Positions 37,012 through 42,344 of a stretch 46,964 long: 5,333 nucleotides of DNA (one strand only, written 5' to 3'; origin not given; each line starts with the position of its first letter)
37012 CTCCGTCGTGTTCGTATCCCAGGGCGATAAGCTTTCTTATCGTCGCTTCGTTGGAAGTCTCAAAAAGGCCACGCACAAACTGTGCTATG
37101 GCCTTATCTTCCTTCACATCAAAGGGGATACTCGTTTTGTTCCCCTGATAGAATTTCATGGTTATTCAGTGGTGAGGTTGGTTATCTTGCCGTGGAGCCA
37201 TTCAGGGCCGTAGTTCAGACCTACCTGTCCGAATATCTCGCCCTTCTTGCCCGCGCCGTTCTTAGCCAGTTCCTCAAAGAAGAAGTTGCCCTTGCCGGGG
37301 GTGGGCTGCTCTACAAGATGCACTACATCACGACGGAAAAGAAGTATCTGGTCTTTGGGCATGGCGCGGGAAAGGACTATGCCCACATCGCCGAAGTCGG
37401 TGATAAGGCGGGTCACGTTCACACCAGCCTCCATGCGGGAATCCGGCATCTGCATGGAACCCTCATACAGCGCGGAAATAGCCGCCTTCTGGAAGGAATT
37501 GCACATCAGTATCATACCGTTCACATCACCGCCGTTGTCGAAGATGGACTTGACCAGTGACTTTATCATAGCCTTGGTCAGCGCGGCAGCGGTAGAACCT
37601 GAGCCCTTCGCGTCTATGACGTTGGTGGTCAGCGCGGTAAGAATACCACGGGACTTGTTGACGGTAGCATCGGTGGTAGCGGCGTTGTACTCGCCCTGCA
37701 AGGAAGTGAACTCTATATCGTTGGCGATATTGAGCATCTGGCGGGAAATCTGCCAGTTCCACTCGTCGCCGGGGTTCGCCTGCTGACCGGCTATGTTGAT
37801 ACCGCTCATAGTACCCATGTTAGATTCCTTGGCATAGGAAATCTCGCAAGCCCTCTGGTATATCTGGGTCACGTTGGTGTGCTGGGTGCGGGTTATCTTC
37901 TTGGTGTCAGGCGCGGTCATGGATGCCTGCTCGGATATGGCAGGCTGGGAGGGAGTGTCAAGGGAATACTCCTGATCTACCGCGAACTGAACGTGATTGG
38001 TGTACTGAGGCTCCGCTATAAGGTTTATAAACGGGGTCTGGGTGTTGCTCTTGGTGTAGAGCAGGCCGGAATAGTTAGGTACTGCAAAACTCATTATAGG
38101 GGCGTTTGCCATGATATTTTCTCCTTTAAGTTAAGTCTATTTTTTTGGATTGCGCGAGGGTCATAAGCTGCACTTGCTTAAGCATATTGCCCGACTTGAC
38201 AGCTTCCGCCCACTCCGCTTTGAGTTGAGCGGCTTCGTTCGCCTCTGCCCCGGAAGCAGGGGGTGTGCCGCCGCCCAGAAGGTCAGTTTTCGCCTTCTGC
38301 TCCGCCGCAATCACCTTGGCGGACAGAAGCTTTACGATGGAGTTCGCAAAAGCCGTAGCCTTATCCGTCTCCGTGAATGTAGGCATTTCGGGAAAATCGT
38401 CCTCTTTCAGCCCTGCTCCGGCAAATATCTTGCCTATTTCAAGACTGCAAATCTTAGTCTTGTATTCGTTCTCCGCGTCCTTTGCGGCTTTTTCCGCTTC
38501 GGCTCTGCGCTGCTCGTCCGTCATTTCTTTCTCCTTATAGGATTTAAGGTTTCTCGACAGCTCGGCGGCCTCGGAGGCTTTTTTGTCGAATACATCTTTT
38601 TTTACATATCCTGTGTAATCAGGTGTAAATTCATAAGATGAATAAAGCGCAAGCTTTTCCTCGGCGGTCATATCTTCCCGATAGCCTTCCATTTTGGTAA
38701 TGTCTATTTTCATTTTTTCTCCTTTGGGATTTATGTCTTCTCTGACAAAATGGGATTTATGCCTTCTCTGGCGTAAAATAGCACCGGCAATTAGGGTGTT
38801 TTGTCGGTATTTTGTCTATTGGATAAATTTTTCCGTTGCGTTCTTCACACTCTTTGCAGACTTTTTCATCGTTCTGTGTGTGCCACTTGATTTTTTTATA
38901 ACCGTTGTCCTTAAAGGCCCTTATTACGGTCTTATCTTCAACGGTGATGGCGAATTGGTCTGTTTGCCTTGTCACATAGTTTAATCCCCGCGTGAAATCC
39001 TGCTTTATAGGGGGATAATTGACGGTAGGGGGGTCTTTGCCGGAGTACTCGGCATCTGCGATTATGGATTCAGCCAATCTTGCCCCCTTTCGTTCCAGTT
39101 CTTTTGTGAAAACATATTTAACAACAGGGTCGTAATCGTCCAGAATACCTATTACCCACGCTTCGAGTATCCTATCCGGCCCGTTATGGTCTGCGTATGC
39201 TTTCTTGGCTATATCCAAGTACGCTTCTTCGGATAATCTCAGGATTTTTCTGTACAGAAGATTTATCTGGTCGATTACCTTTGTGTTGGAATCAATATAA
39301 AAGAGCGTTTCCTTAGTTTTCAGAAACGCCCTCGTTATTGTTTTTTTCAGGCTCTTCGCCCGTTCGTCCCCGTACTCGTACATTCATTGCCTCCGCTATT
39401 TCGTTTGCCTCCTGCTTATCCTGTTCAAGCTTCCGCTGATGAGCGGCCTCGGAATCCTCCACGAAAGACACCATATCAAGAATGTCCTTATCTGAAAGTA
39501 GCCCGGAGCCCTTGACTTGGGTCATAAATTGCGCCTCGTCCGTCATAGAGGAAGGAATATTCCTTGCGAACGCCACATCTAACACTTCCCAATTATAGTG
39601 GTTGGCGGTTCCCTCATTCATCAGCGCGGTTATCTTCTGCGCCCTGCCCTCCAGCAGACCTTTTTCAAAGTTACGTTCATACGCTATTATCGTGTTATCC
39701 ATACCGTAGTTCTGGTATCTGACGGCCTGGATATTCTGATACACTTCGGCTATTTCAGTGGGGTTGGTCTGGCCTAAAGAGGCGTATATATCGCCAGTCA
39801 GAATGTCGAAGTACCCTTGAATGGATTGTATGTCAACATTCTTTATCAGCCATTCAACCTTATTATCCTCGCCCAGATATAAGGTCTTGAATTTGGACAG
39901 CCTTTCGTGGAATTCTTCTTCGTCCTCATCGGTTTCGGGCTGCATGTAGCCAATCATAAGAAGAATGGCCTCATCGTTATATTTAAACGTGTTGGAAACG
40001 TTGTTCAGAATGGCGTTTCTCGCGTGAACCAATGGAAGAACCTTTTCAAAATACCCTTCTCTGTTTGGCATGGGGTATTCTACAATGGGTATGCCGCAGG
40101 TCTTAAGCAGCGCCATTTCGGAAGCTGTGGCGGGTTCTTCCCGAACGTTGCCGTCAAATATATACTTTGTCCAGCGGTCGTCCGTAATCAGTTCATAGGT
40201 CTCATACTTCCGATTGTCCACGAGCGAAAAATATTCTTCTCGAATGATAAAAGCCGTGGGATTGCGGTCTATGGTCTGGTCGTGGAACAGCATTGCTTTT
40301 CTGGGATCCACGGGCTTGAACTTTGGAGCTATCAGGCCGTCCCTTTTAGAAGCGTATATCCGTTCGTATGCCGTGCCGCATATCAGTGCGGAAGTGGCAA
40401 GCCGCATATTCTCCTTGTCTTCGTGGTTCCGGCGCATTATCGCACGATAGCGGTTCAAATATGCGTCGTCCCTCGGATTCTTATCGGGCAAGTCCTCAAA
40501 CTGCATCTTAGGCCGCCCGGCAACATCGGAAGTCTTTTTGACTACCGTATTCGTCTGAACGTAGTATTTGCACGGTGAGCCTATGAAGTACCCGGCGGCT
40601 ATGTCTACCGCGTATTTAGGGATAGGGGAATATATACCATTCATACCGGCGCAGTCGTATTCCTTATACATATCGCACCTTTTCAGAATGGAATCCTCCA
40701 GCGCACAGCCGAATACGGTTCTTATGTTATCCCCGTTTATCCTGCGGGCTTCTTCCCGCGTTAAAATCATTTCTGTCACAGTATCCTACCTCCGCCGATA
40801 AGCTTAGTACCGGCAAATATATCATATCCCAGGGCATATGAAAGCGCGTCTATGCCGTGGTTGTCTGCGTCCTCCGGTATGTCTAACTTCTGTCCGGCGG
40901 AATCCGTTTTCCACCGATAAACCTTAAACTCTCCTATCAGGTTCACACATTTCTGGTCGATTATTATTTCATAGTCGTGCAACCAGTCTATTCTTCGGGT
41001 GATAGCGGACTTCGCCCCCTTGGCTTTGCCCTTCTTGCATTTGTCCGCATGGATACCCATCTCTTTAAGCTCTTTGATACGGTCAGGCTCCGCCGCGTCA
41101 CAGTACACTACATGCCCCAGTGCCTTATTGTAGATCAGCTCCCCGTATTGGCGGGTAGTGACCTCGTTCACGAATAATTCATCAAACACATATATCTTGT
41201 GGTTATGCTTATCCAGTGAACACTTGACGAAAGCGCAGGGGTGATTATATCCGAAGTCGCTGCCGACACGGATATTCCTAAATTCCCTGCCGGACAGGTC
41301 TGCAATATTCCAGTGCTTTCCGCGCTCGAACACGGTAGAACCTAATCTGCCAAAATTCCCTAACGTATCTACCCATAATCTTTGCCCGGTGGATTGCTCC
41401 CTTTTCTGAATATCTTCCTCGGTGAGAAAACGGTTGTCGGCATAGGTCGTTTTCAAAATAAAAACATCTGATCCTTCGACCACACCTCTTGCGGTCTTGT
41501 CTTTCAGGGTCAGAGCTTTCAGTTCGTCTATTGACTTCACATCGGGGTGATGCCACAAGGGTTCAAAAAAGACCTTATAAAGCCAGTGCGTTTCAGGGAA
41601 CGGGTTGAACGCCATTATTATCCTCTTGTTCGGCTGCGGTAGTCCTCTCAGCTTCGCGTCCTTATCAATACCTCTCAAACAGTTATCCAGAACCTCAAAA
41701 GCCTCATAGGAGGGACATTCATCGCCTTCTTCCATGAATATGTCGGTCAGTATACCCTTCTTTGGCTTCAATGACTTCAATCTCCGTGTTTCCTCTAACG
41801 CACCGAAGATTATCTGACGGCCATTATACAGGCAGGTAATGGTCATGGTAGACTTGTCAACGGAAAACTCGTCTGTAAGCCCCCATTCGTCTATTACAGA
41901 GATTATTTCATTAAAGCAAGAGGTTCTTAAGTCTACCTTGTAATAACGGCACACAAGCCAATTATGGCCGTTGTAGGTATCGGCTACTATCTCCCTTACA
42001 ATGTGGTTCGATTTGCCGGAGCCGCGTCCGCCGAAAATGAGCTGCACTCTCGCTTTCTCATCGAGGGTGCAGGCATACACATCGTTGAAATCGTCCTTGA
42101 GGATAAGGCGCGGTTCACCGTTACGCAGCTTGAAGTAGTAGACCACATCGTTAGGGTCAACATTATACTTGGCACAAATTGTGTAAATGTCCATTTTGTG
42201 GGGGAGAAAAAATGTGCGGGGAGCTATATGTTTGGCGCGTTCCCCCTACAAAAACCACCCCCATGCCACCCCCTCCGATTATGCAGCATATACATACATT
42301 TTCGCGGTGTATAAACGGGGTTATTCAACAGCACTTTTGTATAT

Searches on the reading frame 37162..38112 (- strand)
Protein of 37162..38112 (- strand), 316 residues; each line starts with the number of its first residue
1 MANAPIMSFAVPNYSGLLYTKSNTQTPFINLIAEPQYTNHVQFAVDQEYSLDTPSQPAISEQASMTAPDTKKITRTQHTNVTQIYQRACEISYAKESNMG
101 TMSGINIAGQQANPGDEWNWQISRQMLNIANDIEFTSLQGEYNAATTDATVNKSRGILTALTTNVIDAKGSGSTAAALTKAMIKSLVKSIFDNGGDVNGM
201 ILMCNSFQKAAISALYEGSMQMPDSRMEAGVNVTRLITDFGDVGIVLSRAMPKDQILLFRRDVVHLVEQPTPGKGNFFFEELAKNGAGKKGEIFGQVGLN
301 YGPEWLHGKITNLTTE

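Call 71: search_dna_similar(query=window:37162-38112:-, collection=phages, mode=protein, max_rows=12)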
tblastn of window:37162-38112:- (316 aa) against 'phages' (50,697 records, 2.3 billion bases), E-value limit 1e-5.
Records with a match: 30; places in all: 30; records where one place covers at least 80% of the query: 27.
Best place of each record, by identity: 60-80% 1; <60% 29.
By first word of the organism name: Mycobacterium 13; Propionibacterium 8; Bacteriophage 3; Caudoviricetes 2; Eggerthella 1; Bifidobacterium 1; Dulem 1; Sporosarcina 1.
By host as written in the record: Mycobacterium smegmatis mc2 155 11; Propionibacterium freudenreichii TL110 8; - 5; Eggerthella lenta DA753 1; Mycobacterium smegmatis mc#155 1; Mycobacterium abscessus GD91 1; Bifidobacterium asteroides 1; Varecia variegata 1; and 1 more.
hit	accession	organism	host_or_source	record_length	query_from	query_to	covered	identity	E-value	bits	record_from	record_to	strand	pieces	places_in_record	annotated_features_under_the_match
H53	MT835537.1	Bacteriophage sp.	human fecal samples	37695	1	313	99%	46.1%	5e-84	281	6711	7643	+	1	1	record has no annotation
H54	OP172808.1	Eggerthella phage EL753P1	Eggerthella lenta DA753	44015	1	315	100%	34.5%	4e-42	160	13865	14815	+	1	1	hypothetical protein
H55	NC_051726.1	Mycobacterium phage Mendokysei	Mycobacterium smegmatis mc2 155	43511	8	315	97%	34.5%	1e-46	174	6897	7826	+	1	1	7: major head protein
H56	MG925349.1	Mycobacterium phage Mendokysei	Mycobacterium smegmatis mc2 155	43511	8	315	97%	34.5%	1e-46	174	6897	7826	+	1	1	7: major capsid protein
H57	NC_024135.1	Mycobacterium phage Bernal13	Mycobacterium smegmatis mc2 155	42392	8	315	97%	34.2%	4e-46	172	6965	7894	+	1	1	8: major head protein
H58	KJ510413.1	Mycobacterium phage Bernal13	Mycobacterium smegmatis mc2 155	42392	8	315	97%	34.2%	4e-46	172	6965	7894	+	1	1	8: major capsid protein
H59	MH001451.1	Mycobacterium phage Nairb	Mycobacterium smegmatis mc2 155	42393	8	315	97%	34.2%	4e-46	172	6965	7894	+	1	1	8: major capsid protein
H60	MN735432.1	Mycobacterium phage Whitty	Mycobacterium smegmatis mc2 155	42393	8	315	97%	34.2%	4e-46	172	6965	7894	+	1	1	8: major capsid protein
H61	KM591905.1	Mycobacterium phage RonRayGun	Mycobacterium smegmatis mc2 155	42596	8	315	97%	34.2%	4e-46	172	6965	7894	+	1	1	major capsid protein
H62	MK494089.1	Mycobacterium phage Ibrahim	Mycobacterium smegmatis mc#155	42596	8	315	97%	34.2%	4e-46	172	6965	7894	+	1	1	8: major capsid protein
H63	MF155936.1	Mycobacterium phage ZenTime222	Mycobacterium smegmatis mc2 155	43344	8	315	97%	34.2%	4e-46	172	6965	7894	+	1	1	major capsid protein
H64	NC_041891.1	Propionibacterium phage B22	Propionibacterium freudenreichii TL110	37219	8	311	96%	33.9%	4e-38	149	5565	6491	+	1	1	7: major head protein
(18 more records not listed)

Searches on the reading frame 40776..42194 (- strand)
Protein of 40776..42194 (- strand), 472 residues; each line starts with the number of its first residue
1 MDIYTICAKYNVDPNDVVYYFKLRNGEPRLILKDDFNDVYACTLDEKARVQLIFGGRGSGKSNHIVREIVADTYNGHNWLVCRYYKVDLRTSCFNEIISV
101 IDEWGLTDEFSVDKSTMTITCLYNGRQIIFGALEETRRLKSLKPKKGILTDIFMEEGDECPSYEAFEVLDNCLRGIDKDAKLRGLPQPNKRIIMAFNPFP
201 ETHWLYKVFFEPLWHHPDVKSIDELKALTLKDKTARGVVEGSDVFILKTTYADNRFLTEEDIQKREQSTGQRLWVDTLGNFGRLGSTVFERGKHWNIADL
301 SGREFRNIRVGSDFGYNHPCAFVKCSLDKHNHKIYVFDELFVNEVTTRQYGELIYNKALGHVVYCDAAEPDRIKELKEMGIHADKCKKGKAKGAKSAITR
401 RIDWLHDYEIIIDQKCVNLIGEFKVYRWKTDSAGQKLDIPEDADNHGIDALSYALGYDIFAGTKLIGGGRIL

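Call 24: search_protein_families(library=phrogs, proteins=[window:40776-42194:-], max_evalue=0.001)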
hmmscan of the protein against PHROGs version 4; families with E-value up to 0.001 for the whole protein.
window:40776-42194:- (472 aa): 7 families
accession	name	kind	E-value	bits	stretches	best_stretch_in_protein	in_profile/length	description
phrog_3717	-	head and packaging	9.3e-39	134.5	2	32-212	7-178/277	terminase large subunit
phrog_2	-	head and packaging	1.8e-36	127.2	1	38-462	272-596/807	terminase large subunit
phrog_5653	-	head and packaging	9.1e-34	117.9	1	294-463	18-185/199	terminase large subunit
phrog_6672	-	head and packaging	5.2e-25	88.7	1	330-455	3-126/145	terminase large subunit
phrog_10250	-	head and packaging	5.4e-12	46.9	1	289-464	29-221/228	terminase large subunit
phrog_22023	-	unknown function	1.7e-08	35.9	1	241-347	47-153/153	-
phrog_8711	-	head and packaging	7.1e-06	27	1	29-108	6-87/89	terminase large subunit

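Call 52: find_related_loci(query=window:40776-42194:-, collection=viral_contigs, flank=10000)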
Query window:40776-42194:- (472 aa) in viral_contigs; peptide patterns used: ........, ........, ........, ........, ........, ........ (x = any residue, [..] = any of these).
60 stretches matched a pattern; 52 encode a relative of the query (tblastn E <= 1e-3); 48 distinct loci.
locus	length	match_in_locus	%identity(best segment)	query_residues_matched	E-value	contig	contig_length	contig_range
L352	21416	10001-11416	100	1-472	0e+0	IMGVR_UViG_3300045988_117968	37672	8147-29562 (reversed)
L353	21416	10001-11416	100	1-472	0e+0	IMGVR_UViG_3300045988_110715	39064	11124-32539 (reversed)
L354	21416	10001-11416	100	1-472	0e+0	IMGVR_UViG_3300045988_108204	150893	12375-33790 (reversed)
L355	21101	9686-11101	100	1-472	0e+0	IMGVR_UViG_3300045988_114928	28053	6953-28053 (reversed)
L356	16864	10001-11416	100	1-472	0e+0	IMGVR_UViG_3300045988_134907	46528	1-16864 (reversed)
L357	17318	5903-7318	100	1-472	0e+0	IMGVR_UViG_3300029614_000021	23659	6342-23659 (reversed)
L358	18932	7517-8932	100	1-472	0e+0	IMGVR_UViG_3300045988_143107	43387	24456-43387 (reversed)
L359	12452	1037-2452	100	1-472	0e+0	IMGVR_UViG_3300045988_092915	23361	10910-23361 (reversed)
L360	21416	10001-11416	100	1-472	0e+0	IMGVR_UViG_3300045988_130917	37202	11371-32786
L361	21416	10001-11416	100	1-472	0e+0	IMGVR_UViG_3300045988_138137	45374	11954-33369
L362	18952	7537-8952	100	1-472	0e+0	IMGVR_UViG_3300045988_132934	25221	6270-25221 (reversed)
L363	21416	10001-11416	100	1-472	0e+0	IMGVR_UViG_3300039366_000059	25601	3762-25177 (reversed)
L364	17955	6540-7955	100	1-472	0e+0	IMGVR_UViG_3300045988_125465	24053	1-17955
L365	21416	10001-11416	100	1-472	0e+0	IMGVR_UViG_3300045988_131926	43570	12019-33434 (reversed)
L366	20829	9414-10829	100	1-472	0e+0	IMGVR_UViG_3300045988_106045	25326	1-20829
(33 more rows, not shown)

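Call 58: find_homologous_proteins(query=window:40776-42194:-, max_evalue=1e-150)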
Query window:40776-42194:- (472 aa): 16 proteins with E <= 1e-150 among 4884 candidates.
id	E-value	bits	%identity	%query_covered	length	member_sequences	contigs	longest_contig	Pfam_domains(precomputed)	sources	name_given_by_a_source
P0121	1.9e-295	998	88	100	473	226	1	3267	PF17288.9,PF04466.20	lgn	-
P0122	6.0e-246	835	100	75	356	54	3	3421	PF17288.9,PF04466.20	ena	-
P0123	9.1e-240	814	72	99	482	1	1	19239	PF17288.9,PF04466.20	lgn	-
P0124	7.6e-220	749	65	98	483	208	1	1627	PF17288.9,PF04466.20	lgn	-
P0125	1.1e-207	709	64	99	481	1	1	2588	PF17288.9,PF04466.20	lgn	-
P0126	2.5e-207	707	64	98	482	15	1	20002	PF17288.9,PF04466.20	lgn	-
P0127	1.2e-206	705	63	98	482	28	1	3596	PF17288.9,PF04466.20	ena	-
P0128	1.7e-205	701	63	99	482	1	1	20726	PF17288.9,PF04466.20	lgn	-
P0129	1.2e-204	699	63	97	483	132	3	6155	PF17288.9,PF04466.20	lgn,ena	-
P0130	3.7e-204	697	64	97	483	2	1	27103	PF17288.9,PF04466.20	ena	-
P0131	1.5e-203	695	62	100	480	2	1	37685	PF17288.9,PF04466.20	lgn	-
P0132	4.2e-203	693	63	98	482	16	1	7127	PF17288.9,PF04466.20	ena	-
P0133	1.4e-201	688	63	99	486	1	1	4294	PF17288.9,PF04466.20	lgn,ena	-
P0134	8.2e-201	686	61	99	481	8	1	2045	PF17288.9,PF04466.20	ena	-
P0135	3.3e-199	681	62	98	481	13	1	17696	PF17288.9,PF04466.20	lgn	-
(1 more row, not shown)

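Call 59: find_encoding_contigs(protein=P0123, flank=10000, max_places=1)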
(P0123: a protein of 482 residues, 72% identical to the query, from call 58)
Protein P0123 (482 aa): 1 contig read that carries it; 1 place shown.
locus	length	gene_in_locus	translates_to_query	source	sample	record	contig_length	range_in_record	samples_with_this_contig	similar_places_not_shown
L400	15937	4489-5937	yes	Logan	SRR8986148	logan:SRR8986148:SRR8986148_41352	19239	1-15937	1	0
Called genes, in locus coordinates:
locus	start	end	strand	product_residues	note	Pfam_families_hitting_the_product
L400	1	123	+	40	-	?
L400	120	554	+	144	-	-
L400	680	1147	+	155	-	-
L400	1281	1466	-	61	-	-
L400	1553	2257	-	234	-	-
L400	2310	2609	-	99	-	PF26096:DUF8033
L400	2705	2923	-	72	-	-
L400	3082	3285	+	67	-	-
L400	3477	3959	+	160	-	-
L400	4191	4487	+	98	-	-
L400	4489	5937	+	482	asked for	PF04466:Terminase_3, PF17288:Terminase_3C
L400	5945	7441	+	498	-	PF05133:SPP1_portal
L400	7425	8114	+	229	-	-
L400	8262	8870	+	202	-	-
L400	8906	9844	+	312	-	PF17236:SU10_MCP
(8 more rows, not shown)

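Call 70: search_dna_similar(query=window:40776-42194:-, collection=phages, mode=protein, max_rows=12)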
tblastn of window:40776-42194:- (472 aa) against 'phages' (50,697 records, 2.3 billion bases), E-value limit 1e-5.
Records with a match: 896; places in all: 897; records where one place covers at least 80% of the query: 716.
Best place of each record, by identity: <60% 896.
By first word of the organism name: Staphylococcus 149; Streptococcus 139; Salmonella 115; Enterococcus 88; Clostridium 57; Bacillus 39; Flavobacterium 29; Klebsiella 27; Vibrio 26; Bacteriophage 22; and 52 more.
By host as written in the record: - 141; Staphylococcus aureus 39; Clostridium sporogenes ATCC-15579 30; Enterococcus faecalis 27; Klebsiella pneumoniae 18; Staphylococcus pseudintermedius 15; Staphylococcus epidermidis 13; Flavobacterium psychrophilum 950106-1/1 13; and 337 more.
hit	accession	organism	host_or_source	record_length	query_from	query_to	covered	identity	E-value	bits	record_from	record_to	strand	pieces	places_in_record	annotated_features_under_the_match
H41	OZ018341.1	Marinitoga phage MPV1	-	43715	36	463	91%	37.3%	3e-75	263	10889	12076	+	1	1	Terminase large subunit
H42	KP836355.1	Marinitoga camini virus 1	Marinitoga camini 1197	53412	36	463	91%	36.9%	2e-73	257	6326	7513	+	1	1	terminase large subunit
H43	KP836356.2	Marinitoga camini virus 2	Marinitoga camini 1155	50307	36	463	91%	36.6%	2e-73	257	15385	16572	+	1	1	terminase large subunit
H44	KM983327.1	Clostridium phage phiCT453A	Clostridium tetani ATCC 453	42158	36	459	90%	36.3%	8e-65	232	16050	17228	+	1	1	terminase large subunit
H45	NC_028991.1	Clostridium phage phiCT453A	Clostridium tetani ATCC 453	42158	36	459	90%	36.3%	8e-65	232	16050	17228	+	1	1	terminase large subunit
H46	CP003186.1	Thermoanaerobacterium phage THSA-485A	Thermoanaerobacterium saccharolyticum ...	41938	37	455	89%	33.3%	7e-54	200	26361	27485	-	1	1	phage terminase, large subunit, PBSX family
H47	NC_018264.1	Thermoanaerobacterium phage THSA-485A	Thermoanaerobacterium saccharolyticum ...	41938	37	455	89%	33.3%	7e-54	200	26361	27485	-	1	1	terminase large subunit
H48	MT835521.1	Bacteriophage sp.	human fecal samples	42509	28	469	94%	29.7%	2e-37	152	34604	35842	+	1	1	record has no annotation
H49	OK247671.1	Clostridium phage vB_CpeS_BG3P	Clostridium perfringens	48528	31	459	91%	30.6%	3e-37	151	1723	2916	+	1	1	putative terminase large subunit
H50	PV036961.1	Staphylococcus phage vB_SepS_E72m5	Staphylococcus epidermidis 1457 ...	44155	31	459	91%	30.6%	3e-29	127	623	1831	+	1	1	terminase large subunit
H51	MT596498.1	Staphylococcus phage vB_SepS_BE01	Staphylococcus epidermidis F12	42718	31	459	91%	30.4%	8e-29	126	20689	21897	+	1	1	terminase large subunit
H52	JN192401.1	Staphylococcus phage vB_SepiS-phiIPLA7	Staphylococcus epidermidis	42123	31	459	91%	30.2%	6e-29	126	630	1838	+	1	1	terminase large subunit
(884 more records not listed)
